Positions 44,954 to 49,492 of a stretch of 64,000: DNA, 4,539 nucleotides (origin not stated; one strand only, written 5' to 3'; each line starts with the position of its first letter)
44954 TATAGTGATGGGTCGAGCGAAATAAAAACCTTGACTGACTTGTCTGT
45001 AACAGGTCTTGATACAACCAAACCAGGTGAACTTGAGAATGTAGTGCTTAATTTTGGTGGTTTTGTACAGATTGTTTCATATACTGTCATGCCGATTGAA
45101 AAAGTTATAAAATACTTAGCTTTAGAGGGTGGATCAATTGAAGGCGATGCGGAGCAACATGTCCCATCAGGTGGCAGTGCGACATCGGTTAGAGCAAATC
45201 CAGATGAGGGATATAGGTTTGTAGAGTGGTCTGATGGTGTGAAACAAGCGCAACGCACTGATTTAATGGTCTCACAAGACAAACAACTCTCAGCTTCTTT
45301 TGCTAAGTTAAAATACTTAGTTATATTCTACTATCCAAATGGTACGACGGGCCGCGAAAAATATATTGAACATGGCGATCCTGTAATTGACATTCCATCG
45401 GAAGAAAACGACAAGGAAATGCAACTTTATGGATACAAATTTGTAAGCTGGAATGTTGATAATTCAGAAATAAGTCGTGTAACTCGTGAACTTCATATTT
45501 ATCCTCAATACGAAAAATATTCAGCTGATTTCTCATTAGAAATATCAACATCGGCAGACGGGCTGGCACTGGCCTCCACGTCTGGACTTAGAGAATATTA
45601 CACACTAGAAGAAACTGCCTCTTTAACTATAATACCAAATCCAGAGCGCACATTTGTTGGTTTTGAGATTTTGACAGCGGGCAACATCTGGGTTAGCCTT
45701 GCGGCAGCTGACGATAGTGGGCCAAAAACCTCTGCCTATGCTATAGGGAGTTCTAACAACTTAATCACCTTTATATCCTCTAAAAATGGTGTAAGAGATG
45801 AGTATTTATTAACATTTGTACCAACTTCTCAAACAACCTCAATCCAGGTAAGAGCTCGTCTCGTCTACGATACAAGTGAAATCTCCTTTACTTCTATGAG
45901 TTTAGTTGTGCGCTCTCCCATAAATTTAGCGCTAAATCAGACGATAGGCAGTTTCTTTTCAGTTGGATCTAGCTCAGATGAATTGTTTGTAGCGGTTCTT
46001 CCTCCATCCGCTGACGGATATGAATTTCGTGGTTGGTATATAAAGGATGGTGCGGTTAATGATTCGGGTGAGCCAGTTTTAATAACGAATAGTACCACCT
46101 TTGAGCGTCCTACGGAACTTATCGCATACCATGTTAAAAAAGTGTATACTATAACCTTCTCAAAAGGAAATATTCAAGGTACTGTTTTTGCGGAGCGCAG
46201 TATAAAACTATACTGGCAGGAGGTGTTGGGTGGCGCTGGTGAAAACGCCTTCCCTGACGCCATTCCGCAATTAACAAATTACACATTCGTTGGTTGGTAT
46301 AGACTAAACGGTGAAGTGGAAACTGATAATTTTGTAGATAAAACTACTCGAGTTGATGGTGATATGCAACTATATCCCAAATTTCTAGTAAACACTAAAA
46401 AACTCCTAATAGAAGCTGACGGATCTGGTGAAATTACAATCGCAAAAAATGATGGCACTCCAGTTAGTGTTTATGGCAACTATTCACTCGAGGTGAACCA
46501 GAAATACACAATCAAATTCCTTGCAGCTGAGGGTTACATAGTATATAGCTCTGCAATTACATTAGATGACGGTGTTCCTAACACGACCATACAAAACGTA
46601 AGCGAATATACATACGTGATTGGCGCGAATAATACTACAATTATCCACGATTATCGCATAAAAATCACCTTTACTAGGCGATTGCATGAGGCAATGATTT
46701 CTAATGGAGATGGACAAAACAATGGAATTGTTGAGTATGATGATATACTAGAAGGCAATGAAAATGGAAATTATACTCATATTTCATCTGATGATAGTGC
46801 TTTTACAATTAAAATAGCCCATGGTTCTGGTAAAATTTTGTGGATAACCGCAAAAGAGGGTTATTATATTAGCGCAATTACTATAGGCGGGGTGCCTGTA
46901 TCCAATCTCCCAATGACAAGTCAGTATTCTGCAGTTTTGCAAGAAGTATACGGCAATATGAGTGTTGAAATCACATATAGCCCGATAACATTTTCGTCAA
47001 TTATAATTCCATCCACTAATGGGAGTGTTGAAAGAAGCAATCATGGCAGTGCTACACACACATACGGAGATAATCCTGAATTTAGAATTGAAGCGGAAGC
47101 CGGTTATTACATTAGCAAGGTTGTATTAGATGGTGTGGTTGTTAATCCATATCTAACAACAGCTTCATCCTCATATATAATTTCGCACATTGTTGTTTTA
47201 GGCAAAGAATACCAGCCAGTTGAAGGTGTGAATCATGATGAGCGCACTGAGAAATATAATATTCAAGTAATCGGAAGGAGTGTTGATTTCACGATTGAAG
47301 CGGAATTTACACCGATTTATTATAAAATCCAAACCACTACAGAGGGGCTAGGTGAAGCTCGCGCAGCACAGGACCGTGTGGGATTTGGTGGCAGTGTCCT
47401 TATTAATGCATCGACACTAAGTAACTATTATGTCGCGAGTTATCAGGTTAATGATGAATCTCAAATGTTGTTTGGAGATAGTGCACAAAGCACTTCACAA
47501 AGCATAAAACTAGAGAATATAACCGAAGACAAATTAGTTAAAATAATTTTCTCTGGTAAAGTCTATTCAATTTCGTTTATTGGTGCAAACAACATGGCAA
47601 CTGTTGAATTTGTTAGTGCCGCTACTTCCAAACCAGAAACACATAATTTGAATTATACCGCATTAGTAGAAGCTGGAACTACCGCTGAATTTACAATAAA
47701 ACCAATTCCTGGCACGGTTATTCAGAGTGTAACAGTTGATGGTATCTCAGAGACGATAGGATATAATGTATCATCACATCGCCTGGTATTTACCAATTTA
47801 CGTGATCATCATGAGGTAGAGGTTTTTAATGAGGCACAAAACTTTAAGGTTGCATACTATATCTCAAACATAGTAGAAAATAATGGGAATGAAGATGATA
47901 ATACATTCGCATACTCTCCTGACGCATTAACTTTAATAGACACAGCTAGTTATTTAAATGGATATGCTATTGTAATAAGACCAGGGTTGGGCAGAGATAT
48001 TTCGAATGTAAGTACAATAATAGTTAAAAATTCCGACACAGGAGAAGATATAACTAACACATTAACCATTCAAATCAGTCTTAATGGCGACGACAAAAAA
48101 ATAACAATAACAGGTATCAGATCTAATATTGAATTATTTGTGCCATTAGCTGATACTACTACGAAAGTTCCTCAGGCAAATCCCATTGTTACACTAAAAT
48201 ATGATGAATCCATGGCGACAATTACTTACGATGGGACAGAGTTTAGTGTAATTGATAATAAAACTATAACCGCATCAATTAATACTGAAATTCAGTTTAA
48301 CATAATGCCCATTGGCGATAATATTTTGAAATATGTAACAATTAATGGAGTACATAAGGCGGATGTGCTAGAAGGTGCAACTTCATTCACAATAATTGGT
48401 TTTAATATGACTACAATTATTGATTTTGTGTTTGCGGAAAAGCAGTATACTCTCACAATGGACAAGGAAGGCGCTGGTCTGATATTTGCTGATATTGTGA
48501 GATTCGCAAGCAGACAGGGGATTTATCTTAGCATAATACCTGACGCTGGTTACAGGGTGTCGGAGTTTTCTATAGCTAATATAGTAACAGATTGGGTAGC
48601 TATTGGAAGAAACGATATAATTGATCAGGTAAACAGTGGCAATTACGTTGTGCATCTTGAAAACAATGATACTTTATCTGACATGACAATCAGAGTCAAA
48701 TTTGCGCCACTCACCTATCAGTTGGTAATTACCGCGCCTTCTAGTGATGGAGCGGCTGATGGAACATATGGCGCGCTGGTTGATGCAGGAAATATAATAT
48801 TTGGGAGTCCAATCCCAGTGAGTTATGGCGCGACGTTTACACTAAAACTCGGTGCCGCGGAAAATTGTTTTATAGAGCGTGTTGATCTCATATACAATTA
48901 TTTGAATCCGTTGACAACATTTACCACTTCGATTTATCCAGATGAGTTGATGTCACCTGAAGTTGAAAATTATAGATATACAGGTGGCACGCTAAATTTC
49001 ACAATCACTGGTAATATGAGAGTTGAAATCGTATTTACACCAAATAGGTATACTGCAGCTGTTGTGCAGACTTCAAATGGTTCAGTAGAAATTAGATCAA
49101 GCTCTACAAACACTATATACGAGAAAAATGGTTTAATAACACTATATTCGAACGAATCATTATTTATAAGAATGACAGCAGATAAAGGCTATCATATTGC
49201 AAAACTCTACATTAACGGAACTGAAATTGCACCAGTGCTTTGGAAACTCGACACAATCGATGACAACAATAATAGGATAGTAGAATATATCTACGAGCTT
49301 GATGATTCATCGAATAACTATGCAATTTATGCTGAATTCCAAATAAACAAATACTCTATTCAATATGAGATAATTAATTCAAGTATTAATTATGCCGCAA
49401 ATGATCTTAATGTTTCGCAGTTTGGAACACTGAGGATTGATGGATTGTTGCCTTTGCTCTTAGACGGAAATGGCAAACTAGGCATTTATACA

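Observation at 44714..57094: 4,126-aa protein built almost entirely of InlB-B-repeat-type modules and capped by a ~690-aa GLUG region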

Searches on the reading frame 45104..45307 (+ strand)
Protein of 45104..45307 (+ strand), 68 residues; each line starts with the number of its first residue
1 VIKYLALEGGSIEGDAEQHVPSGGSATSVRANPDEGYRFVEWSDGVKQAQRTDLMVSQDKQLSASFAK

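Call 40: search_protein_families(library=pfam, alignment_id=A4, max_evalue=10)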
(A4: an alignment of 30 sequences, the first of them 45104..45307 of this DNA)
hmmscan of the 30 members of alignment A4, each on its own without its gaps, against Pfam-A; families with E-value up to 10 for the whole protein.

A. member 1, window:45104-45307:+ (68 aa): 2 families
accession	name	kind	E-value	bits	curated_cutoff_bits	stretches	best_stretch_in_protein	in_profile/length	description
PF18998.6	Flg_new_2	-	7.1e-11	42.4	23.6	1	3-67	4-70/73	Divergent InlB B-repeat domain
PF09479.16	Flg_new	-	0.001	19.6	27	1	8-64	8-64/65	Listeria-Bacteroides repeat domain (List_Bact_rpt)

B. families by the number of members that match (of 30 scanned): 11 families
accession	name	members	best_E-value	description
PF09479.16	Flg_new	5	0.00011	Listeria-Bacteroides repeat domain (List_Bact_rpt)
PF18998.6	Flg_new_2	2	7.1e-11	Divergent InlB B-repeat domain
PF19328.4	DAP_DH_C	1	0.007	2,4-diaminopentanoate dehydrogenase C-terminal domain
PF01273.31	LBP_BPI_CETP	1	0.017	LBP / BPI / CETP family, N-terminal domain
PF12663.12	DUF3788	1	0.035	Protein of unknown function (DUF3788)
PF06830.16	Root_cap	1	0.039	Root cap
PF07879.16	PHB_acc_N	1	0.05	PHB/PHA accumulation regulator DNA-binding domain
PF10339.14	Vel1p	1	0.07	Yeast-specific zinc responsive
PF24684.1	Vgb_lyase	1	0.1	Virginiamycin B lyase family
PF24667.1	MORN_DRC7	1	0.14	Dynein regulatory complex subunit 7 MORN domain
PF24047.1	Tudor_krimper_1st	1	0.16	Krimper first tudor domain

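Call 71: search_solved_structures(query=A3, max_evalue=1)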
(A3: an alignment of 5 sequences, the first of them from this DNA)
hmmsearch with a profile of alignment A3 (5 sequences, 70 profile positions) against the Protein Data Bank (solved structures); distinct sequences matched with E-value up to 1: 13.
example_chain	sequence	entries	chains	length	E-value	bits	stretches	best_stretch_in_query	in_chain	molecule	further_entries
2y5p_A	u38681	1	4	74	1.6e-06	31.4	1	9-68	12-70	INTERNALIN B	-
9qr5_A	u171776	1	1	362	3e-05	27.3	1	15-68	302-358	Internalin B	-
2y5q_A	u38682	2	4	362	3.8e-05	27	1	10-68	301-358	INTERNALIN B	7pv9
1m9s_A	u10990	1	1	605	5.3e-05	26.6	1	10-68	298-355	Internalin B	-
7nms_A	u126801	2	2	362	7e-05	26.2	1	16-68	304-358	Internalin B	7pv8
9qr4_A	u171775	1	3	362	7.1e-05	26.2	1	15-68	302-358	Internalin B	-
10qf_A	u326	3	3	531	0.011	19.2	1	27-69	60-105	exo-alpha-sialidase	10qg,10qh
10qi_A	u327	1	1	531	0.011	19.2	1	27-69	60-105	exo-alpha-sialidase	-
5vl3_Q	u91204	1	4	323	0.52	13.8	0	16-61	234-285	B-cell receptor CD22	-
5vkj_A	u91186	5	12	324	0.54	13.7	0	16-61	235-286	B-cell receptor CD22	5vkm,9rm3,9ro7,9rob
9eza_A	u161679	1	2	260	0.55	13.7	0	22-45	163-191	Nemolizumab scFv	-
7mf1_L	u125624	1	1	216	0.65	13.5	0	35-45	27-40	47D1 Fab light chain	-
9kfb_A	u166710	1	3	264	0.82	13.1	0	23-45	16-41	NM57-scFv light chain, NM57-scFv heavy chain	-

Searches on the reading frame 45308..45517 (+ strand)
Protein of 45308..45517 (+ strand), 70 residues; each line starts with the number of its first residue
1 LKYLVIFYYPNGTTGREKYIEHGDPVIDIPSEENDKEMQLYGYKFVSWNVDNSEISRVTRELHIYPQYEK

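Call 83: search_protein_families(library=pfam, proteins=[window:45308-45517:+], max_evalue=10)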
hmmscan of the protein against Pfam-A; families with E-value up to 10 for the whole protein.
window:45308-45517:+ (70 aa): 1 family
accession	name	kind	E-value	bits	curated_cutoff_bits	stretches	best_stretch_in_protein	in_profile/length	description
PF09479.16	Flg_new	-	0.053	14.1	27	1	5-56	3-46/65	Listeria-Bacteroides repeat domain (List_Bact_rpt)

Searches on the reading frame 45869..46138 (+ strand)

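Call 83: search_protein_families(library=pfam, proteins=[window:45869-46138:+], max_evalue=10)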
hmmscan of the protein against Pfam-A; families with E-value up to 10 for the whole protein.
window:45869-46138:+ (90 aa): 2 families
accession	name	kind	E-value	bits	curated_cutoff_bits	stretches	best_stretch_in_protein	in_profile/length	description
PF09479.16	Flg_new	-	0.0051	17.3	27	1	45-77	27-61/65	Listeria-Bacteroides repeat domain (List_Bact_rpt)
PF18998.6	Flg_new_2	-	0.13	12.7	23.6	1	47-66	31-50/73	Divergent InlB B-repeat domain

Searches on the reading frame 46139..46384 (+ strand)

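Call 83: search_protein_families(library=pfam, proteins=[window:46139-46384:+], max_evalue=10)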
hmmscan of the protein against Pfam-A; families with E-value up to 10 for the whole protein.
window:46139-46384:+ (82 aa): 1 family
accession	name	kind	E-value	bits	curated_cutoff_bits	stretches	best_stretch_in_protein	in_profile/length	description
PF09479.16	Flg_new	-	0.00011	22.7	27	1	3-79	1-63/65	Listeria-Bacteroides repeat domain (List_Bact_rpt)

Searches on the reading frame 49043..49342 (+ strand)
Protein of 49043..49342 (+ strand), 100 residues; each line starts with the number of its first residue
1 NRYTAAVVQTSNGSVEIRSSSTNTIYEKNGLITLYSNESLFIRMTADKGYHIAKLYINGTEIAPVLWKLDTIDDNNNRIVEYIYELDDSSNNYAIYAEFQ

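Call 25: search_solved_structures(query=A2, max_evalue=10, show_alignments=2)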
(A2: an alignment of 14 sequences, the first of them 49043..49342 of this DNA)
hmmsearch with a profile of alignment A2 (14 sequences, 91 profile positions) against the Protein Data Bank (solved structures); distinct sequences matched with E-value up to 10: 10.
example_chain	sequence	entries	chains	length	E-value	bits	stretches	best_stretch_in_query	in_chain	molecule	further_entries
6xi3_AAA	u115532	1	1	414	0.0011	22.5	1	23-56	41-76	Large adhesion protein (Lap) involved in biofilm formation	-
1lk3_H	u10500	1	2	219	0.14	15.8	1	29-75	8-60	9D7 Heavy Chain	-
2gjj_A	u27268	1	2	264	0.37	14.4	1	33-87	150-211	A21 single-chain antibody fragment against erbB2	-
3h3b_C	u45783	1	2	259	0.38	14.4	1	33-87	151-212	anti-ErbB2 antibody chA21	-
1rvf_H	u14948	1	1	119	0.82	13.3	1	33-62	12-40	FAB 17-IA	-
5ngv_H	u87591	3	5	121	1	13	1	36-81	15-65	anti-human ActRIIB mAb BYM338 heavy-chain | anti-human ActRIIB mAb BYM338 Fv heavy-chain | Bimagrumab Fv heavy-chain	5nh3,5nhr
8sxi_C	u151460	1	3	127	1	12.9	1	46-63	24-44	b12 Heavy Chain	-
1for_H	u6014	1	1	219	1.1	12.9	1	33-62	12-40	IGG2A-KAPPA 17-IA FAB (HEAVY CHAIN)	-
2fd6_H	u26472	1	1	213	1.1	12.8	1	33-63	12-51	H chain of Fab of ATN-615 anti-uPAR antibody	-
2fat_H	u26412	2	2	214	1.1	12.8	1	33-63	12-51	FAB ATN-615, heavy chain | anti-uPAR antibody, heavy chain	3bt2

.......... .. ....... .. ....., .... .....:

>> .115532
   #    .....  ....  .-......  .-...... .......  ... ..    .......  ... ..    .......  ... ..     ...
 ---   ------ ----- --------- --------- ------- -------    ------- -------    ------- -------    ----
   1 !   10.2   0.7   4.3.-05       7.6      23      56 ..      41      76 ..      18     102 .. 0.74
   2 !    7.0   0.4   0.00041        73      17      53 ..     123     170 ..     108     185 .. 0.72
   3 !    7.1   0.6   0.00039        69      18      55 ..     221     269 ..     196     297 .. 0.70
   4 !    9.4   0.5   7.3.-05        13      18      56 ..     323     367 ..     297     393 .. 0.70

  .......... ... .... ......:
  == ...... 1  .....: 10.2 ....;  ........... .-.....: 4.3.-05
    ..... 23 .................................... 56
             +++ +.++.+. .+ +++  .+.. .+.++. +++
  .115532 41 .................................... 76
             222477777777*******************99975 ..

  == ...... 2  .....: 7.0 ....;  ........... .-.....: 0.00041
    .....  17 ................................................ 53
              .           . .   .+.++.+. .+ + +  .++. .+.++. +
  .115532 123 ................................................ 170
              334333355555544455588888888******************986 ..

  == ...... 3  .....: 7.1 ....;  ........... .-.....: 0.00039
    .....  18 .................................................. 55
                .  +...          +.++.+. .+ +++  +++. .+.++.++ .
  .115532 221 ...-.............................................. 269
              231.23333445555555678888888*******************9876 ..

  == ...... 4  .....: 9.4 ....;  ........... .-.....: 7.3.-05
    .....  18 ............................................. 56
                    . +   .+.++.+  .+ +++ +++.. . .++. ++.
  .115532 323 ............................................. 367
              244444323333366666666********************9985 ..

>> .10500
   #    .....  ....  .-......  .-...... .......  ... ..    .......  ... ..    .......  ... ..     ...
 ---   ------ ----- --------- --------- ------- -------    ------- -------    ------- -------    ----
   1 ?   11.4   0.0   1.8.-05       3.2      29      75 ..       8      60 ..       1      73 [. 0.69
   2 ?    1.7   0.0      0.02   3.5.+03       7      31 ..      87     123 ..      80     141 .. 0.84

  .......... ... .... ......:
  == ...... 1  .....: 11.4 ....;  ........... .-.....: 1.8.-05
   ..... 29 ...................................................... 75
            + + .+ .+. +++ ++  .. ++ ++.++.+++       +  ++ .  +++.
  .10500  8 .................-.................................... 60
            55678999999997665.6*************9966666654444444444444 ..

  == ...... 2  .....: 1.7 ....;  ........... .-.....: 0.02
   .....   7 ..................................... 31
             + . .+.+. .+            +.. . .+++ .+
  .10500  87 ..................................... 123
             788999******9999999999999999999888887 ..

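Call 31: predict_structure(alignment_id=A2)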
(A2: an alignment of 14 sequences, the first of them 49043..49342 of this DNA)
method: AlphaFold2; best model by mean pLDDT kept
length: 100 residues; sequences in the alignment: 14
mean_pLDDT: 81.3   pTM: 0.72
mean pLDDT of the five models: 81.3, 80.1, 79.4, 76.0, 74.4
residues with pLDDT >= 90: 0; 70-90: 87; 50-70: 13; < 50: 0
segments of 3 or more residues with pLDDT < 50: none
pLDDT, mean of each block of 10 residues (from residue 1): 78 88 74 83 88 87 71 85 73 86
secondary structure, 60 per line:
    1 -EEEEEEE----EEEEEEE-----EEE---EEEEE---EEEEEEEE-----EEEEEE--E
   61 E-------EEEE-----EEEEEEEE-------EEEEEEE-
elements in order: E2-8 E13-19 E25-27 E31-35 E39-46 E52-57 E69-72 E78-85 E93-99

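Call 34: fold_search(model_id=the predicted structure, library=pdb)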
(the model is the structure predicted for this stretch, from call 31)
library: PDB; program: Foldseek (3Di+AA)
matches with E <= 10: 376; with E <= 0.001: 0
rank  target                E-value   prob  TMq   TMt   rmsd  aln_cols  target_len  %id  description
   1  5cka                  5.6e-01  0.85  0.46  0.46   3.6        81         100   11  Human beta-2 microglobulin double mutant W60G-N83V (released 2016-05-18)
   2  3ekc                  6.6e-01  0.82  0.46  0.46   3.6        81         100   11  structure of W60V beta-2 microglobulin mutant (released 2009-05-26)
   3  7nmr                  6.9e-01  0.80  0.47  0.47   5.9        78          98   14  Crystal structure of beta-2-microglobulin D76S mutant (released 2022-08-03)
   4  5cyw                  8.1e-01  0.16  0.30  0.22   8.8        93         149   10  Crystal Structure of Vaccinia Virus C7 (released 2015-11-18)
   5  3ib4                  8.6e-01  0.75  0.46  0.46   6.2        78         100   12  The double mutant of Beta-2 microglobulin K58P-W60G (released 2010-07-21)
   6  4fxl                  8.6e-01  0.72  0.39  0.39   2.7        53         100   15  Crystal structure of the D76N Beta-2 Microglobulin mutant (released 2012-08-15)
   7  4aee_A                9.1e-01  0.38  0.37  0.06  12.4        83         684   13  CRYSTAL STRUCTURE OF MALTOGENIC AMYLASE FROM S.MARINUS (released 2012-01-18)
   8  3dhj                  9.6e-01  0.69  0.39  0.39   2.8        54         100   15  Beta 2 microglobulin mutant W60C (released 2008-11-18)
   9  6m1b                  9.6e-01  0.63  0.44  0.44   5.3        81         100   15  A new V27M variant of beta 2 microglobulin induced amyloidosis in a patient with long-term hemodialysis (released 2021-01-06)
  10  3dhm                  9.6e-01  0.41  0.33  0.33   3.4        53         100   17  Beta 2 microglobulin mutant D59P (released 2008-11-18)
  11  4rmu                  1.0e+00  0.66  0.39  0.39   2.9        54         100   15  Crystal structure of the D76E Beta-2 Microglobulin mutant (released 2015-11-18)
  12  3na4                  1.0e+00  0.44  0.41  0.42   3.6        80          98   14  D53P beta-2 microglobulin mutant (released 2011-06-01)
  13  4nla                  1.0e+00  0.15  0.31  0.27   9.9        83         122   19  Structure of the central NEAT domain, N2, of the listerial Hbp2 protein, apo form (released 2014-10-22)
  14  4rms                  1.1e+00  0.41  0.33  0.33   3.4        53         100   17  Crystal structure of the D53N Beta-2 Microglobulin mutant (released 2015-11-18)
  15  4ofk_A                1.1e+00  0.30  0.42  0.41   7.5       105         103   13  Crystal Structure of SYG-2 D4 (released 2014-02-19)
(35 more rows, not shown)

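Call 37: find_homologous_proteins(query=A2)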
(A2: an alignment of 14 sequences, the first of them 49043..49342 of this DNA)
Query A2 (14 sequences): 771 candidates shared short words with the query, none scored E <= 0.001.
